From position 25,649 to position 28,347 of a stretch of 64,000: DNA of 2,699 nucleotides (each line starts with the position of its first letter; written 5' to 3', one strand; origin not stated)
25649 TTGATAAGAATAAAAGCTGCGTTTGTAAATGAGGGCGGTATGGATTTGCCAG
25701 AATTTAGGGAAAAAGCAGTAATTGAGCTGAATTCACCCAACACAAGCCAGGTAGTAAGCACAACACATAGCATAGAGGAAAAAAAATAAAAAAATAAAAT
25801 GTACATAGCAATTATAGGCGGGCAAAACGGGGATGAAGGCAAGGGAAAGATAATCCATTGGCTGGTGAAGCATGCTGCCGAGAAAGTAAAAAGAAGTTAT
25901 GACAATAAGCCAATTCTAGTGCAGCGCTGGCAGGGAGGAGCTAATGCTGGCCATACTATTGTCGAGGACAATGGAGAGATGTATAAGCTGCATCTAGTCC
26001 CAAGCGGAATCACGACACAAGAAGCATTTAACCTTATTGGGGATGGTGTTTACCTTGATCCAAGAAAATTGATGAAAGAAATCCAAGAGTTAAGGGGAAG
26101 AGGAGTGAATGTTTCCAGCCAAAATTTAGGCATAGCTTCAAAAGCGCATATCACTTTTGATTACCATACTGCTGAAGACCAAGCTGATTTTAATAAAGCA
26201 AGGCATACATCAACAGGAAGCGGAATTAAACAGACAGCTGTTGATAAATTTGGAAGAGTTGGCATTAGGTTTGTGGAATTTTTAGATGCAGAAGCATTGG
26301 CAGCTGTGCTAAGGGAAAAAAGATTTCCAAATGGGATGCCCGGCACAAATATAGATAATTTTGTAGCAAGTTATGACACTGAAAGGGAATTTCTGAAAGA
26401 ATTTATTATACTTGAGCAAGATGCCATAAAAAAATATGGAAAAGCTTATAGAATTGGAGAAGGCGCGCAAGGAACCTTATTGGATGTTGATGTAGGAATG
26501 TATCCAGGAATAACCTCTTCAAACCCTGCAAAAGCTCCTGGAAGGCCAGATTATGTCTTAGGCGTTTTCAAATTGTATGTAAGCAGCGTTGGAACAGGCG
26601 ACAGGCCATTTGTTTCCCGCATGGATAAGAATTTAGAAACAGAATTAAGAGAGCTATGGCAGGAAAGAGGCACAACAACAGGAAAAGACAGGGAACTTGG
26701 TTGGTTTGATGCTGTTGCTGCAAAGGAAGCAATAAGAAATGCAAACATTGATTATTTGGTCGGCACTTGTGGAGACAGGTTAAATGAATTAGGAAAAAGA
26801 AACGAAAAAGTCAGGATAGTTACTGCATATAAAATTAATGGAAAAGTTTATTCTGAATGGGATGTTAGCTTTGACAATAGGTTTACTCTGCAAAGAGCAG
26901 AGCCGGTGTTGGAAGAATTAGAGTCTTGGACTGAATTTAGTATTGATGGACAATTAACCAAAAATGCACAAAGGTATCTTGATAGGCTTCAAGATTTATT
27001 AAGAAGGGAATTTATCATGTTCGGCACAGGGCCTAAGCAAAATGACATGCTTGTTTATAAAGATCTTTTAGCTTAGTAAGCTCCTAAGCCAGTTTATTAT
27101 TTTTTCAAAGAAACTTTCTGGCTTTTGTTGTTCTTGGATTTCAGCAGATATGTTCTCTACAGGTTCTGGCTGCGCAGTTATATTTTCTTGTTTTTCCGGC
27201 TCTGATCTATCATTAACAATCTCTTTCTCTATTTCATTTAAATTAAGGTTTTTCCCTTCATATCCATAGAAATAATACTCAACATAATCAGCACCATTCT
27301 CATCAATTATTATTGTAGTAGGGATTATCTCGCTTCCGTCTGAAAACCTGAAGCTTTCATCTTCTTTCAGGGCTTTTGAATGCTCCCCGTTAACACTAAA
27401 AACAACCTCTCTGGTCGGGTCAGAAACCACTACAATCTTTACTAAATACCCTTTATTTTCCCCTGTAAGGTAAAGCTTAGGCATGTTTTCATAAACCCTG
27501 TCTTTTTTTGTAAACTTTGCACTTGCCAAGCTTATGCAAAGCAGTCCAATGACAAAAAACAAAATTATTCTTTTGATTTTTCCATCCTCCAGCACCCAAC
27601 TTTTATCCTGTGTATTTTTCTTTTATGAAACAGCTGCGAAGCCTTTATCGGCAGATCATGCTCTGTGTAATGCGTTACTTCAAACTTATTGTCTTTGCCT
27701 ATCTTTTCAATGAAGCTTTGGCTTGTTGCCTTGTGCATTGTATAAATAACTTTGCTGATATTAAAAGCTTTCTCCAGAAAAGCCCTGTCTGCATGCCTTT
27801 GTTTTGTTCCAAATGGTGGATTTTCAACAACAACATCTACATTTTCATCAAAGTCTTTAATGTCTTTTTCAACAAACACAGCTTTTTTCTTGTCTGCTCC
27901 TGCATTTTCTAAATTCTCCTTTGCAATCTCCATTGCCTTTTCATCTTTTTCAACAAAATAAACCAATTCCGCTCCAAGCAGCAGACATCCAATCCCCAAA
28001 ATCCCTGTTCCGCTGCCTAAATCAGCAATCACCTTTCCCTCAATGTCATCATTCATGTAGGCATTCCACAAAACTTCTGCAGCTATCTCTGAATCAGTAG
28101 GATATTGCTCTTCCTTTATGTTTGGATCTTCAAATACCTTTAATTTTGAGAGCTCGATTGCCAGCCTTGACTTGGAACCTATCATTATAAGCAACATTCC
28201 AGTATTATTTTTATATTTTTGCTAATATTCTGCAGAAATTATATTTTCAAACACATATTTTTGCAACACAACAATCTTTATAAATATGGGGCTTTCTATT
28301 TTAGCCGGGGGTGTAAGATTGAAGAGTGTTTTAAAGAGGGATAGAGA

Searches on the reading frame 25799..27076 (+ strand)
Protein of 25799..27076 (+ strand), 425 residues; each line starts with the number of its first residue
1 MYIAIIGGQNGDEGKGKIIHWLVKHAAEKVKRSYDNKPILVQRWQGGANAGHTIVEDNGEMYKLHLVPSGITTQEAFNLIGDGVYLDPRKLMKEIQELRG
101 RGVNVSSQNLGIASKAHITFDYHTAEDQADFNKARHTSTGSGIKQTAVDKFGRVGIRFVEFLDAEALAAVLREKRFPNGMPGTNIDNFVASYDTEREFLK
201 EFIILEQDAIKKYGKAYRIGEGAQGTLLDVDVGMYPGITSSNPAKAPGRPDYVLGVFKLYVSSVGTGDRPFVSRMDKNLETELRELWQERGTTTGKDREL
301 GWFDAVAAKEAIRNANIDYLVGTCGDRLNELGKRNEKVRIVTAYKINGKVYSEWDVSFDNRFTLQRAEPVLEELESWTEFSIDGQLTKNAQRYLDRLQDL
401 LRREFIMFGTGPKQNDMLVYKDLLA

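Call 54: search_protein_families(library=pfam, proteins=[window:25799-27076:+], max_evalue=0.001)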
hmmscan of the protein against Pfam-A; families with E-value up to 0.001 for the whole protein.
window:25799-27076:+ (425 aa): 1 family
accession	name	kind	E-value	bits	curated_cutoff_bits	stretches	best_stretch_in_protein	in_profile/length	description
PF00709.27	Adenylsucc_synt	-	1.3e-85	288.1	27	1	4-417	1-415/416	Adenylosuccinate synthetase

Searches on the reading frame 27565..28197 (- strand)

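Call 54: search_protein_families(library=pfam, proteins=[window:27565-28197:-], max_evalue=0.001)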
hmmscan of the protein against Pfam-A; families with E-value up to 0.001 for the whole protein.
window:27565-28197:- (210 aa): 7 families
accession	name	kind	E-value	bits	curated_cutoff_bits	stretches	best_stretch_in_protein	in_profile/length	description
PF05175.20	MTS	-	4.1e-14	53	23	1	39-143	19-125/170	Methyltransferase small domain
PF03602.21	Cons_hypoth95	-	7.2e-13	49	24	1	33-165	23-161/182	Conserved hypothetical protein 95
PF06325.19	PrmA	-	2e-12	47.7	22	1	53-126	161-233/296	Ribosomal protein L11 methyltransferase (PrmA)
PF01170.24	UPF0020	-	1.2e-06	28.8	22.3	1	79-134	79-136/197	RMKL-like, methyltransferase domain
PF13847.12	Methyltransf_31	-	2.5e-06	27.7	27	1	54-153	4-108/145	Methyltransferase domain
PF13649.12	Methyltransf_25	-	6.6e-05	24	27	1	57-144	1-89/97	Methyltransferase domain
PF10294.15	Methyltransf_16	-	9.9e-05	22.6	21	1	49-109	42-102/174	Lysine methyltransferase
